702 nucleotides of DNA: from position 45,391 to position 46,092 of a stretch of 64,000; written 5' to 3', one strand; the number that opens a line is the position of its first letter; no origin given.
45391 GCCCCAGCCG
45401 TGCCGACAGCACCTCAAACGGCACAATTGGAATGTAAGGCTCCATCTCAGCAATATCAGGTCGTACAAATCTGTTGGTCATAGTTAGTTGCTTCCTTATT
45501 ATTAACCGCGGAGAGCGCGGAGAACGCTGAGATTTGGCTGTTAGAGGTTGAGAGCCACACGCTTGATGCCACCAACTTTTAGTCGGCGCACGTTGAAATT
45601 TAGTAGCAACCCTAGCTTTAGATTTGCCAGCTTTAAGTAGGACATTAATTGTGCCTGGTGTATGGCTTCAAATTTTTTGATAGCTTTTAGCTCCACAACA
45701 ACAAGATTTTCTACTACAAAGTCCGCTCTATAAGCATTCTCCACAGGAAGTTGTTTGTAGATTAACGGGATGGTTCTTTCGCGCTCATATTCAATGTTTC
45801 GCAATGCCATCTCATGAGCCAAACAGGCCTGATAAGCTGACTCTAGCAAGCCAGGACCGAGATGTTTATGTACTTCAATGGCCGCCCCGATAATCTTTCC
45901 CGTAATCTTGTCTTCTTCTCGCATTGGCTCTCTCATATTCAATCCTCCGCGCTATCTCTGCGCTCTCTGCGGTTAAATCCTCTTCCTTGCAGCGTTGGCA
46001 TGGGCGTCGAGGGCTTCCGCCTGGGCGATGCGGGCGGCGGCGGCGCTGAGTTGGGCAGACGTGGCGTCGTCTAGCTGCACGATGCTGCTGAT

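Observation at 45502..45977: GxxExxY (PD-(D/E)XK-like) gene bounded by about 31-bp inverted repeats in the middle of the his operon: candidate autonomous partner of the short hairpin elements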

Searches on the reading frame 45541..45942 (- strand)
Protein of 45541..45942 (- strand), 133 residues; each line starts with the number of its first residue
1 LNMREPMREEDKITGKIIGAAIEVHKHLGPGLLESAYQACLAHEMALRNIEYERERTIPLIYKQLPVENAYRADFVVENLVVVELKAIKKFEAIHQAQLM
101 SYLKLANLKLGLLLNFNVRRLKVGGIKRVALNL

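Call 4: search_protein_families(library=pfam, proteins=[window:45541-45942:-], max_evalue=0.01)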
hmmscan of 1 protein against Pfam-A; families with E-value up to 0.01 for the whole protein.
window:45541-45942:- (133 aa): 2 families
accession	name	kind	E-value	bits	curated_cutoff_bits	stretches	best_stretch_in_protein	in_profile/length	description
PF13366.12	PDDEXK_3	-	3.5e-42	143.9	22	1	12-128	2-116/117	PD-(D/E)XK nuclease superfamily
PF01930.23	Cas_Cas4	-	0.004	17.7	22.7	1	51-107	41-93/160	Domain of unknown function DUF83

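Call 5: search_protein_families(library=ncbifam, proteins=[window:45541-45942:-], max_evalue=0.01)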
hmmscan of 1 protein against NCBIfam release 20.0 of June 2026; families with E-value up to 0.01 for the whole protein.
window:45541-45942:- (133 aa): 1 family
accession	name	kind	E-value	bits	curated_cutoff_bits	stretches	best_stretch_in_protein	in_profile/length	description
TIGR04256.1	GxxExxY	subfamily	6.5e-44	149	35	1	13-129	2-115/116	GxxExxY protein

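Call 15: find_encoding_contigs(protein=window:45541-45942:-, flank=10000, max_places=6)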
Protein window:45541-45942:- (133 aa): no gene with exactly this product is on record in the collection.

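Call 16: find_encoding_contigs(protein=window:45541-45936:-, flank=10000, max_places=6)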
Protein window:45541-45936:- (131 aa): 2 contigs read that carry it; 2 places shown.
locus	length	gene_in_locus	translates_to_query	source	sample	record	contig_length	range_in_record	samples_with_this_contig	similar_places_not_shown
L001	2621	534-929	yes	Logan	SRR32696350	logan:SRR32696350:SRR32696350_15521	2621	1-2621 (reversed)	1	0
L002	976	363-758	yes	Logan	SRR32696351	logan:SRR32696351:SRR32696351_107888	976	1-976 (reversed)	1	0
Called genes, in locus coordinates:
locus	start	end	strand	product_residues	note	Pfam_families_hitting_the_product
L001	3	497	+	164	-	?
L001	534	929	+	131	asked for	PF13366:PDDEXK_3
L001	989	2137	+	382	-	PF00155:Aminotran_1_2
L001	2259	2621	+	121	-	?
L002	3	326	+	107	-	?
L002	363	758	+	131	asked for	PF13366:PDDEXK_3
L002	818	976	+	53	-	?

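Call 17: find_homologous_proteins(query=window:45541-45936:-, max_evalue=0.00001)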
Query window:45541-45936:- (131 aa): 7998 proteins with E <= 0.00001 among 8000 candidates; the best 120 are listed.
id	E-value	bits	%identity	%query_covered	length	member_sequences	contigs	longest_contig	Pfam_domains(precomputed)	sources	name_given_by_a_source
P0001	7.3e-77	273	100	100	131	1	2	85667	PF13366.13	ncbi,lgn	-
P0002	5.8e-69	248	87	100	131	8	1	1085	PF13366.13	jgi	jgi:GxxExxY protein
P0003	6.6e-69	248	87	100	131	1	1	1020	PF13366.13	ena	-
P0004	7.9e-69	247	91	97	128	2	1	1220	PF13366.13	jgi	jgi:GxxExxY protein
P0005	1.1e-68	247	87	100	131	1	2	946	PF13366.13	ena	-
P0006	1.2e-68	247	86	100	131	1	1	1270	PF13366.13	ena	-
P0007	1.6e-68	246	86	100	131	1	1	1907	PF13366.13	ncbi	-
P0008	1.7e-68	246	86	100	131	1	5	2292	PF13366.13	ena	-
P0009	2.6e-68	246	87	100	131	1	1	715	PF13366.13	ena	-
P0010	4.4e-68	245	86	100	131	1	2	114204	PF13366.13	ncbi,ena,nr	ncbi:MAG: GxxExxY protein [Ardenticatenaceae bacterium]|nr:GxxExxY protein [Anaerolineales bacterium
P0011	6.5e-68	244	86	100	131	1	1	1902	PF13366.13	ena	-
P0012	8.8e-68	244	85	100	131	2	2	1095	PF13366.13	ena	-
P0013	9.1e-68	244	86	100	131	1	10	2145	PF13366.13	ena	-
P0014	3.3e-67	242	85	100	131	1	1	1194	PF13366.13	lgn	-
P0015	2.7e-66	239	84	100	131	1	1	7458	PF13366.13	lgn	-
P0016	4.0e-65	235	83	100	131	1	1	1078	PF13366.13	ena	-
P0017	3.7e-64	232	82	100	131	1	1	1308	PF13366.13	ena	-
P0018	1.2e-56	208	76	100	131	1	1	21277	PF13366.13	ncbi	-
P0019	2.8e-56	207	75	100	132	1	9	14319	PF13366.13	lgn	-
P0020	5.2e-56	206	76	100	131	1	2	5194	PF13366.13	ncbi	-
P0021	4.9e-55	203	75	100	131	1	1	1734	PF13366.13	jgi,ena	-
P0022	4.9e-55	203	74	100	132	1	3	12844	PF13366.13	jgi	jgi:GxxExxY protein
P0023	6.1e-55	203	75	100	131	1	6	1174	PF13366.13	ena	-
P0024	1.6e-54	201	74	100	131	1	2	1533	PF13366.13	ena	-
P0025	4.2e-54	200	73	100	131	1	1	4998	PF13366.13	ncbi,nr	ncbi:MAG: GxxExxY protein [Anaerolineales bacterium]|nr:GxxExxY protein [Anaerolineales bacterium]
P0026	4.6e-54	200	75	98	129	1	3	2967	PF13366.13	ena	-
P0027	5.9e-54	199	74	100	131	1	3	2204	PF13366.13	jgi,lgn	jgi:GxxExxY protein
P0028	1.0e-53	199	72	100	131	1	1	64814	PF13366.13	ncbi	ncbi:MAG: GxxExxY protein [Chloroflexota bacterium]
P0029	2.1e-53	198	70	100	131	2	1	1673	PF13366.13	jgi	-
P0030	2.6e-53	197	71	100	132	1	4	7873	PF13366.13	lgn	-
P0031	2.7e-53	197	72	100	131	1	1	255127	PF13366.13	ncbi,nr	ncbi:MAG: GxxExxY protein [Ardenticatenaceae bacterium]|nr:GxxExxY protein [Ardenticatenaceae bacter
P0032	3.5e-53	197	72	98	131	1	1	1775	PF13366.13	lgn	-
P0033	4.0e-53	197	73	100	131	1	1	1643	PF13366.13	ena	-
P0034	8.1e-53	196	69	100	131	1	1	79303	PF13366.13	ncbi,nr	ncbi:MAG: GxxExxY protein [Ardenticatenaceae bacterium]|nr:GxxExxY protein [Ardenticatenaceae bacter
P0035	9.5e-53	196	73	100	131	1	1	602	PF13366.13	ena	-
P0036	1.1e-52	195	73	98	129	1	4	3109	PF13366.13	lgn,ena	-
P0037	3.5e-52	194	68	98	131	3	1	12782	PF13366.13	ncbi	-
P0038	9.5e-52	192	68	100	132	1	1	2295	PF13366.13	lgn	-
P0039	1.5e-51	192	69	100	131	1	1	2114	PF13366.13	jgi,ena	-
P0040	1.5e-51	192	73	98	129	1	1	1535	PF13366.13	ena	-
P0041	3.1e-51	191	68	98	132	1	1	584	PF13366.13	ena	-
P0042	4.1e-51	190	66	98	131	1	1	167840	PF13366.13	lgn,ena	-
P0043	4.9e-51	190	68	100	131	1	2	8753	PF13366.13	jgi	-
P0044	4.9e-51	190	68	100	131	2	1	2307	PF13366.13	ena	-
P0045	7.9e-51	189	67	98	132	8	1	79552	PF13366.13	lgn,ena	-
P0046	1.6e-50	188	66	98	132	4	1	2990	PF13366.13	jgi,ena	-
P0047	5.8e-50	187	67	100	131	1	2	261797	PF13366.13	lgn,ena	-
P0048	9.4e-50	186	72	98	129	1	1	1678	PF13366.13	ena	-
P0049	3.3e-49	184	66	98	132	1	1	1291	PF13366.13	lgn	-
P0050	1.4e-47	179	65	100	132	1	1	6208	PF13366.13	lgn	-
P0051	3.1e-47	178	67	97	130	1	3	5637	PF13366.13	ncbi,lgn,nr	ncbi:MAG: GxxExxY protein [Anaerolineae bacterium]|nr:GxxExxY protein [Anaerolineae bacterium]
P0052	9.2e-45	170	61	100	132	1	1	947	PF13366.13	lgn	-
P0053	2.3e-44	169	60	100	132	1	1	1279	PF13366.13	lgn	-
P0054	2.3e-44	169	64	97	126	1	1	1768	PF13366.13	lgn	-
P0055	3.3e-44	168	60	100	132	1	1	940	PF13366.13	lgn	-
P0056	6.3e-44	167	58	100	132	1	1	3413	PF13366.13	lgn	-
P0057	8.4e-44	167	60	100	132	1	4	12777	PF13366.13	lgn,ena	-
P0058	2.6e-43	165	65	95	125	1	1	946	PF13366.13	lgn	-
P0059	7.3e-43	164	63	96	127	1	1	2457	PF13366.13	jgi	jgi:GxxExxY protein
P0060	9.5e-43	163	62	97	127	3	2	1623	PF13366.13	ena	-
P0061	1.2e-42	163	61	97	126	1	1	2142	PF13366.13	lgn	-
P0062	1.4e-42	163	64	97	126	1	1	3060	PF13366.13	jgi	jgi:GxxExxY protein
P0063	1.5e-42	163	62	96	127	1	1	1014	PF13366.13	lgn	-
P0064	1.7e-42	162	64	95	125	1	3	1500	PF13366.13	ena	-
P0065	2.2e-42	162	62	96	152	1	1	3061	PF13366.13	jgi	jgi:GxxExxY protein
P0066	2.4e-42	162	61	97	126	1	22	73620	PF13366.13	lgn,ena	-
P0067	2.8e-42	162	60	97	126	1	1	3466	PF13366.13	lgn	-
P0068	2.9e-42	162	64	97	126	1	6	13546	PF13366.13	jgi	jgi:GxxExxY protein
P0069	3.2e-42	162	62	96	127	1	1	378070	PF13366.13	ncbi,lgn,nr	ncbi:MAG: GxxExxY protein [Ardenticatenaceae bacterium]|nr:GxxExxY protein [Ardenticatenaceae bacter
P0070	3.4e-42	161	65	97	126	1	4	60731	PF13366.13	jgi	jgi:GxxExxY protein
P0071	4.2e-42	161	63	95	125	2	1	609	PF13366.13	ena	-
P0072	6.0e-42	161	62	96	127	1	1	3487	PF13366.13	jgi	jgi:GxxExxY protein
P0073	7.1e-42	160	60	95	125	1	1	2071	PF13366.13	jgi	jgi:GxxExxY protein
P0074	1.2e-41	160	62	97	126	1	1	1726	PF13366.13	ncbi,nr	ncbi:MAG: GxxExxY protein [Anaerolineales bacterium]|nr:GxxExxY protein [Anaerolineales bacterium]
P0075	1.5e-41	159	61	97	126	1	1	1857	PF13366.13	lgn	-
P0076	1.5e-41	159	62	95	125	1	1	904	PF13366.13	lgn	-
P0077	1.6e-41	159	62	95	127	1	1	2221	PF13366.13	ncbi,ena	-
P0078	1.6e-41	159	65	95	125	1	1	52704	PF13366.13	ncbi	-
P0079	1.7e-41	159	59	97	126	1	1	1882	PF13366.13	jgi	jgi:GxxExxY protein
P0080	1.8e-41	159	61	97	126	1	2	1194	PF13366.13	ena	-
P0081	1.9e-41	159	60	95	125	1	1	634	PF13366.13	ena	-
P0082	1.9e-41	159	64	95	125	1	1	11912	PF13366.13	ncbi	ncbi:MAG: GxxExxY protein [Candidatus Promineifilaceae bacterium]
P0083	2.1e-41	159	64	97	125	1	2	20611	PF13366.13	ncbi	-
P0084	2.3e-41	159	65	95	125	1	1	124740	PF13366.13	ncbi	-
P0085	2.5e-41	159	61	97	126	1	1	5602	PF13366.13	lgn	-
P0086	2.5e-41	159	61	97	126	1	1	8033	PF13366.13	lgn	-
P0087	2.8e-41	159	64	95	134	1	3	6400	PF13366.13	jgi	jgi:GxxExxY protein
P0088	2.8e-41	159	63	96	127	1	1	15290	PF13366.13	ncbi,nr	ncbi:MAG: GxxExxY protein [Chloroflexi bacterium]|nr:GxxExxY protein [Chloroflexota bacterium]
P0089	2.9e-41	159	62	92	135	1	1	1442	PF13366.13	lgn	-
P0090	3.0e-41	158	61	95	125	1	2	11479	PF13366.13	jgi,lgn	jgi:GxxExxY protein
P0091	3.0e-41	158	60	95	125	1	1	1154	PF13366.13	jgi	jgi:GxxExxY protein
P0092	3.4e-41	158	60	97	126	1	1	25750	PF13366.13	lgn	-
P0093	3.5e-41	158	60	95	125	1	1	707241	PF13366.13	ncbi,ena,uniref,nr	ncbi:MAG: GxxExxY protein [Chloroflexi bacterium]|uniref:GxxExxY protein n=1 Tax=Candidatus Flexifil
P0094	3.7e-41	158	61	93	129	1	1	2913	PF13366.13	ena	-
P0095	3.8e-41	158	61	97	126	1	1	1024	PF13366.13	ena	-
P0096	4.0e-41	158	63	97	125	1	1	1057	PF13366.13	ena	-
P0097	4.9e-41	158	60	92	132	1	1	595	PF13366.13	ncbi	-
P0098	4.9e-41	158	58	97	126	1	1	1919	PF13366.13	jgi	jgi:GxxExxY protein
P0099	5.0e-41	158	59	94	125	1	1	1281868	PF13366.13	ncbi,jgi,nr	ncbi:MAG: GxxExxY protein [Chloroflexi bacterium]|jgi:GxxExxY protein|nr:GxxExxY protein [Chloroflex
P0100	5.6e-41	158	58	97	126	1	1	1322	PF13366.13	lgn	-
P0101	6.5e-41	157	60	97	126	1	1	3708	PF13366.13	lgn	-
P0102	6.6e-41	157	60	95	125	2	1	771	PF13366.13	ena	-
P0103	6.7e-41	157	59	97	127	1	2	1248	PF13366.13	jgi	jgi:GxxExxY protein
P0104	6.7e-41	157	60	95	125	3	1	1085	PF13366.13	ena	-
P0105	8.2e-41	157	62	95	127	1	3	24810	PF13366.13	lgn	-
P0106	8.6e-41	157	64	95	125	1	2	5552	PF13366.13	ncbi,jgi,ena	-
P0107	9.5e-41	157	60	97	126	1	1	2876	PF13366.13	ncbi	-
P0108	9.7e-41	157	59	95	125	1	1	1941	PF13366.13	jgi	jgi:GxxExxY protein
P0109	1.0e-40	157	60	97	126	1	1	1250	PF13366.13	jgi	jgi:GxxExxY protein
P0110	1.1e-40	157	63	90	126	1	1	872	PF13366.13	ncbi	-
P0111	1.2e-40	156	61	96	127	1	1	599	PF13366.13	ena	-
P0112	1.3e-40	156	62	95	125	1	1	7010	PF13366.13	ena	-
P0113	1.3e-40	156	59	97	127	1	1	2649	PF13366.13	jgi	jgi:GxxExxY protein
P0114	1.4e-40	156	60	93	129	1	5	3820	PF13366.13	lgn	-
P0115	1.5e-40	156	59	94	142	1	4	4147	PF13366.13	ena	-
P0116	1.6e-40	156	61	97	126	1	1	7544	PF13366.13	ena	-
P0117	1.7e-40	156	60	97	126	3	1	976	PF13366.13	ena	-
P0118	1.8e-40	156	59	95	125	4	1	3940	PF13366.13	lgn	-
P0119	1.8e-40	156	61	97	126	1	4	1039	PF13366.13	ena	-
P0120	1.9e-40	156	62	95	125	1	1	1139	PF13366.13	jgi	jgi:GxxExxY protein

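Call 18: find_encoding_contigs(protein=P0010, flank=4000, max_places=3)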
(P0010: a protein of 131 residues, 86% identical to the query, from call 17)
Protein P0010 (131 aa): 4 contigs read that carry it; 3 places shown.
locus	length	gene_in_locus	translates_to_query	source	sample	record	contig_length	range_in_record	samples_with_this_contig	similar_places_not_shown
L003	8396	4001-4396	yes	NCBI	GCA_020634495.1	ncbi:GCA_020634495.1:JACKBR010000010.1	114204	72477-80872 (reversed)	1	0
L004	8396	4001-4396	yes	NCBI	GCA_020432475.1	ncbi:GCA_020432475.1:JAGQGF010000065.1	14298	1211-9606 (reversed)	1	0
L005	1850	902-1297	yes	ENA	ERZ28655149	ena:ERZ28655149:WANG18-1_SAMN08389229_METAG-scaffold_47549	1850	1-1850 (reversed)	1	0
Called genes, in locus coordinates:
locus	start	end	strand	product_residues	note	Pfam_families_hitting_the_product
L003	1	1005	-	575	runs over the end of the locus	PF00582:Usp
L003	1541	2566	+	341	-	PF01634:HisG, PF08029:HisG_C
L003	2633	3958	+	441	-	PF00815:Histidinol_dh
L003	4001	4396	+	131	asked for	PF13366:PDDEXK_3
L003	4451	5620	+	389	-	PF00155:Aminotran_1_2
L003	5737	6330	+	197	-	PF00475:IGPD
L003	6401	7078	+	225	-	PF00117:GATase, PF07685:GATase_3 (weak)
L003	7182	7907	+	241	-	PF00977:His_biosynth, PF01070:FMN_dh (weak), PF01207:Dus (faint)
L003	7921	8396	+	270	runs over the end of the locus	PF00977:His_biosynth, PF01207:Dus (faint), PF02581:TMP-TENI (faint), PF03060:NMO (faint)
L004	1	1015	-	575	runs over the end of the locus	PF00582:Usp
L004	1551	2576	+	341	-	PF01634:HisG, PF08029:HisG_C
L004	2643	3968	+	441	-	PF00815:Histidinol_dh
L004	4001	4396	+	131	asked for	PF13366:PDDEXK_3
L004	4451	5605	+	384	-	PF00155:Aminotran_1_2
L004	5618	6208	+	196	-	-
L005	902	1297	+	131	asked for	PF13366:PDDEXK_3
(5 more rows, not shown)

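Call 19: find_encoding_contigs(protein=P0031, flank=4000, max_places=3)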
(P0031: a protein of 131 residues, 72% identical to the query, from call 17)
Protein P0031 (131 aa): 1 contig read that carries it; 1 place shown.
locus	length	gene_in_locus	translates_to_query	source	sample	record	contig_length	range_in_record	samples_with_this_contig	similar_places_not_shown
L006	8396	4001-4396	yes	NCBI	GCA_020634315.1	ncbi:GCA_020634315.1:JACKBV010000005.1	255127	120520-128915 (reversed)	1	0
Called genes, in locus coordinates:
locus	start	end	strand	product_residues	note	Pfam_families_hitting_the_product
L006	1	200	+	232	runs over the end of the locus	PF01066:CDP-OH_P_transf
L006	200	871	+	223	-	PF04028:DUF374 (weak)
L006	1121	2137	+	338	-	PF01634:HisG, PF08029:HisG_C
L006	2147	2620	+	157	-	-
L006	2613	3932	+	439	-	PF00815:Histidinol_dh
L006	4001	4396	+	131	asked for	PF13366:PDDEXK_3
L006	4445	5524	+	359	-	PF00155:Aminotran_1_2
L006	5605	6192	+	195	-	PF00475:IGPD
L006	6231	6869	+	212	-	PF00117:GATase, PF07685:GATase_3 (weak), PF07722:Peptidase_C26 (weak)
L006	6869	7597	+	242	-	PF00977:His_biosynth, PF01207:Dus (faint)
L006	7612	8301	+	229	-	PF00702:Hydrolase, PF13419:HAD_2, PF13242:Hydrolase_like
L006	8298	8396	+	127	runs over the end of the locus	PF00903:Glyoxalase, PF13669:Glyoxalase_4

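Call 20: find_encoding_contigs(protein=P0034, flank=4000, max_places=3)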
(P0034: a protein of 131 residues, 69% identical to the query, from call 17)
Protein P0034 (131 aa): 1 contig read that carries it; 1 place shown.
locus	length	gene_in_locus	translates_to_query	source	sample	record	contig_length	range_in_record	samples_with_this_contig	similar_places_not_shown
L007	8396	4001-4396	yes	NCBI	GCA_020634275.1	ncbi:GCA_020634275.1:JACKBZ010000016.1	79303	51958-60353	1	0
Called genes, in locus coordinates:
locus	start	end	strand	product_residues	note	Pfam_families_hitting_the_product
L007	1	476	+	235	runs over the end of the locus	PF01066:CDP-OH_P_transf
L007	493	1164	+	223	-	PF04028:DUF374 (weak)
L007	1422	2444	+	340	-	PF01634:HisG, PF08029:HisG_C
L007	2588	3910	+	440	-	PF00815:Histidinol_dh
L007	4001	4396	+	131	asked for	PF13366:PDDEXK_3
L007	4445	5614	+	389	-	PF00155:Aminotran_1_2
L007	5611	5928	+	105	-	PF11196:DUF2834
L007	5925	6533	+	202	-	PF04307:YdjM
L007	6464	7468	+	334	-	PF03881:Fructosamin_kin (faint), PF01636:APH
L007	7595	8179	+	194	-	PF00475:IGPD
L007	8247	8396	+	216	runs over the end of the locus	PF00117:GATase, PF07685:GATase_3 (weak), PF07722:Peptidase_C26 (faint)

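Call 30: find_related_loci(query=A2, collection=genome_contigs, flank=5000)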
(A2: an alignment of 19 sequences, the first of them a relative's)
Query A2 (131 aa) in genome_contigs; peptide patterns used: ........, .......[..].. (x = any residue, [..] = any of these).
600 stretches matched a pattern (row limit reached: there are more); 588 encode a relative of the query (tblastn E <= 1e-3); the best 80 are kept; 80 distinct loci.
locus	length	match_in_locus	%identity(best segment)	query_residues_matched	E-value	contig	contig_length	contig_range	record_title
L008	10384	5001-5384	88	1-128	1e-65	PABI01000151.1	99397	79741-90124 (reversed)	MAG: Anaerolineaceae bacterium isolate NAT123 MHASMcontig_960598, whole genome shotgun sequence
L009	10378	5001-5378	60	5-131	7e-47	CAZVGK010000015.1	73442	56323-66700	MAG TPA_asm: uncultured Gemmatimonadota bacterium isolate binchicken_co211_282 genome assembly, contig: NODE_156_length_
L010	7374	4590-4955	58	5-127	2e-45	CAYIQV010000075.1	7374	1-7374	MAG TPA_asm: uncultured Acidiferrobacteraceae bacterium isolate ERP119705_co26_12 genome assembly, contig: NODE_6494_len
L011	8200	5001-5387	53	2-131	2e-43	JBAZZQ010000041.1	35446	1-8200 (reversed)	MAG: Phycisphaerae bacterium isolate SO_2017_GW3_2 scaffold_796_c1_OW296A_2017, whole genome shotgun sequence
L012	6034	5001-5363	58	8-128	5e-43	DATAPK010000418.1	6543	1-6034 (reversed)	MAG TPA_asm: Tepidisphaeraceae bacterium isolate SMAG_U5439 k141_2054419, whole genome shotgun sequence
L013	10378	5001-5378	56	1-126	1e-42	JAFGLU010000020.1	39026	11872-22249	MAG: Anaerolineaceae bacterium isolate Zod_Metabat.414 k87_2124372, whole genome shotgun sequence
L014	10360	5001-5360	57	8-127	8e-43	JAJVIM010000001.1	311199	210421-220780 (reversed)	MAG: Anaerolineae bacterium isolate Bin_81R c_000000000143, whole genome shotgun sequence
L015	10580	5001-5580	54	5-131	2e-42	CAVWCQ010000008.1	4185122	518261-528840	MAG: uncultured Chloroflexia bacterium isolate MFD03899.bin.2.186 genome assembly, contig: contig_6098, whole genome sho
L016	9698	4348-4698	54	9-126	5e-42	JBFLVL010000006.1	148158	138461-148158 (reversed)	MAG: Chloroflexota bacterium isolate MAG005 MAG005_6, whole genome shotgun sequence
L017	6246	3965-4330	54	6-128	4e-42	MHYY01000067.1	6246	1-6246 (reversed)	MAG: Planctomycetes bacterium RIFCSPLOWO2_12_38_17 rifcsplowo2_12_sub10_scaffold_1960, whole genome shotgun sequence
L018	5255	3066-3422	54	9-127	3e-41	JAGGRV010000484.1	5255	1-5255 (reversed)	MAG: Deltaproteobacteria bacterium isolate AUK005 PB_MANV_005_c_000000000443, whole genome shotgun sequence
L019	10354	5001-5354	56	11-129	5e-41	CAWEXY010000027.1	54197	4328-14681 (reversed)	MAG: uncultured Verrucomicrobiae bacterium isolate MFD04780.bin.2.55 genome assembly, contig: contig_83349, whole genome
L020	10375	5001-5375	51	6-131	6e-41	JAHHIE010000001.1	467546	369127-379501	MAG: Stenomitos rutilans HA7619-LM2 scaffold_23_c1, whole genome shotgun sequence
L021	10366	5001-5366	56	9-131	6e-41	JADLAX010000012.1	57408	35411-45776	MAG: Anaerolineae bacterium isolate SJ142 c_000000173671, whole genome shotgun sequence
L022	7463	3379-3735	54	7-126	7e-41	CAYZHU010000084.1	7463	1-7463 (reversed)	MAG TPA_asm: uncultured bacterium isolate SRP200132_co1_73 genome assembly, contig: NODE_18246_length_7463_cov_5.421166,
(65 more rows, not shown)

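Call 38: search_solved_structures(query=A2, max_evalue=1, show_alignments=2)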
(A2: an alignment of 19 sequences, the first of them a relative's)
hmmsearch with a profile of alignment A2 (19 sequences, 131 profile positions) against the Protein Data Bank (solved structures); distinct sequences matched with E-value up to 1: 0.

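Call 47: predict_structure(alignment_id=A2)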
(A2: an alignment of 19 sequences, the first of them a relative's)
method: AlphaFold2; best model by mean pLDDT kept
length: 131 residues; sequences in the alignment: 19
mean_pLDDT: 79.8   pTM: 0.73
mean pLDDT of the five models: 79.8, 78.7, 74.5, 60.1, 49.4
residues with pLDDT >= 90: 16; 70-90: 86; 50-70: 28; < 50: 1
segments of 3 or more residues with pLDDT < 50: none
pLDDT, mean of each block of 10 residues (from residue 1): 73 87 74 87 92 75 62 87 84 85 85 74 75 53
secondary structure, 60 per line:
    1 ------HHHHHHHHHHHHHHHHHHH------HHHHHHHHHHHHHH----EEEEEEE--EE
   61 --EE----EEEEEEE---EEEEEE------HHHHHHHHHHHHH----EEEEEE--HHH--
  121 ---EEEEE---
elements in order: H7-25 H32-45 E50-56 E69-75 E79-84 H91-103 E108-113 E124-128
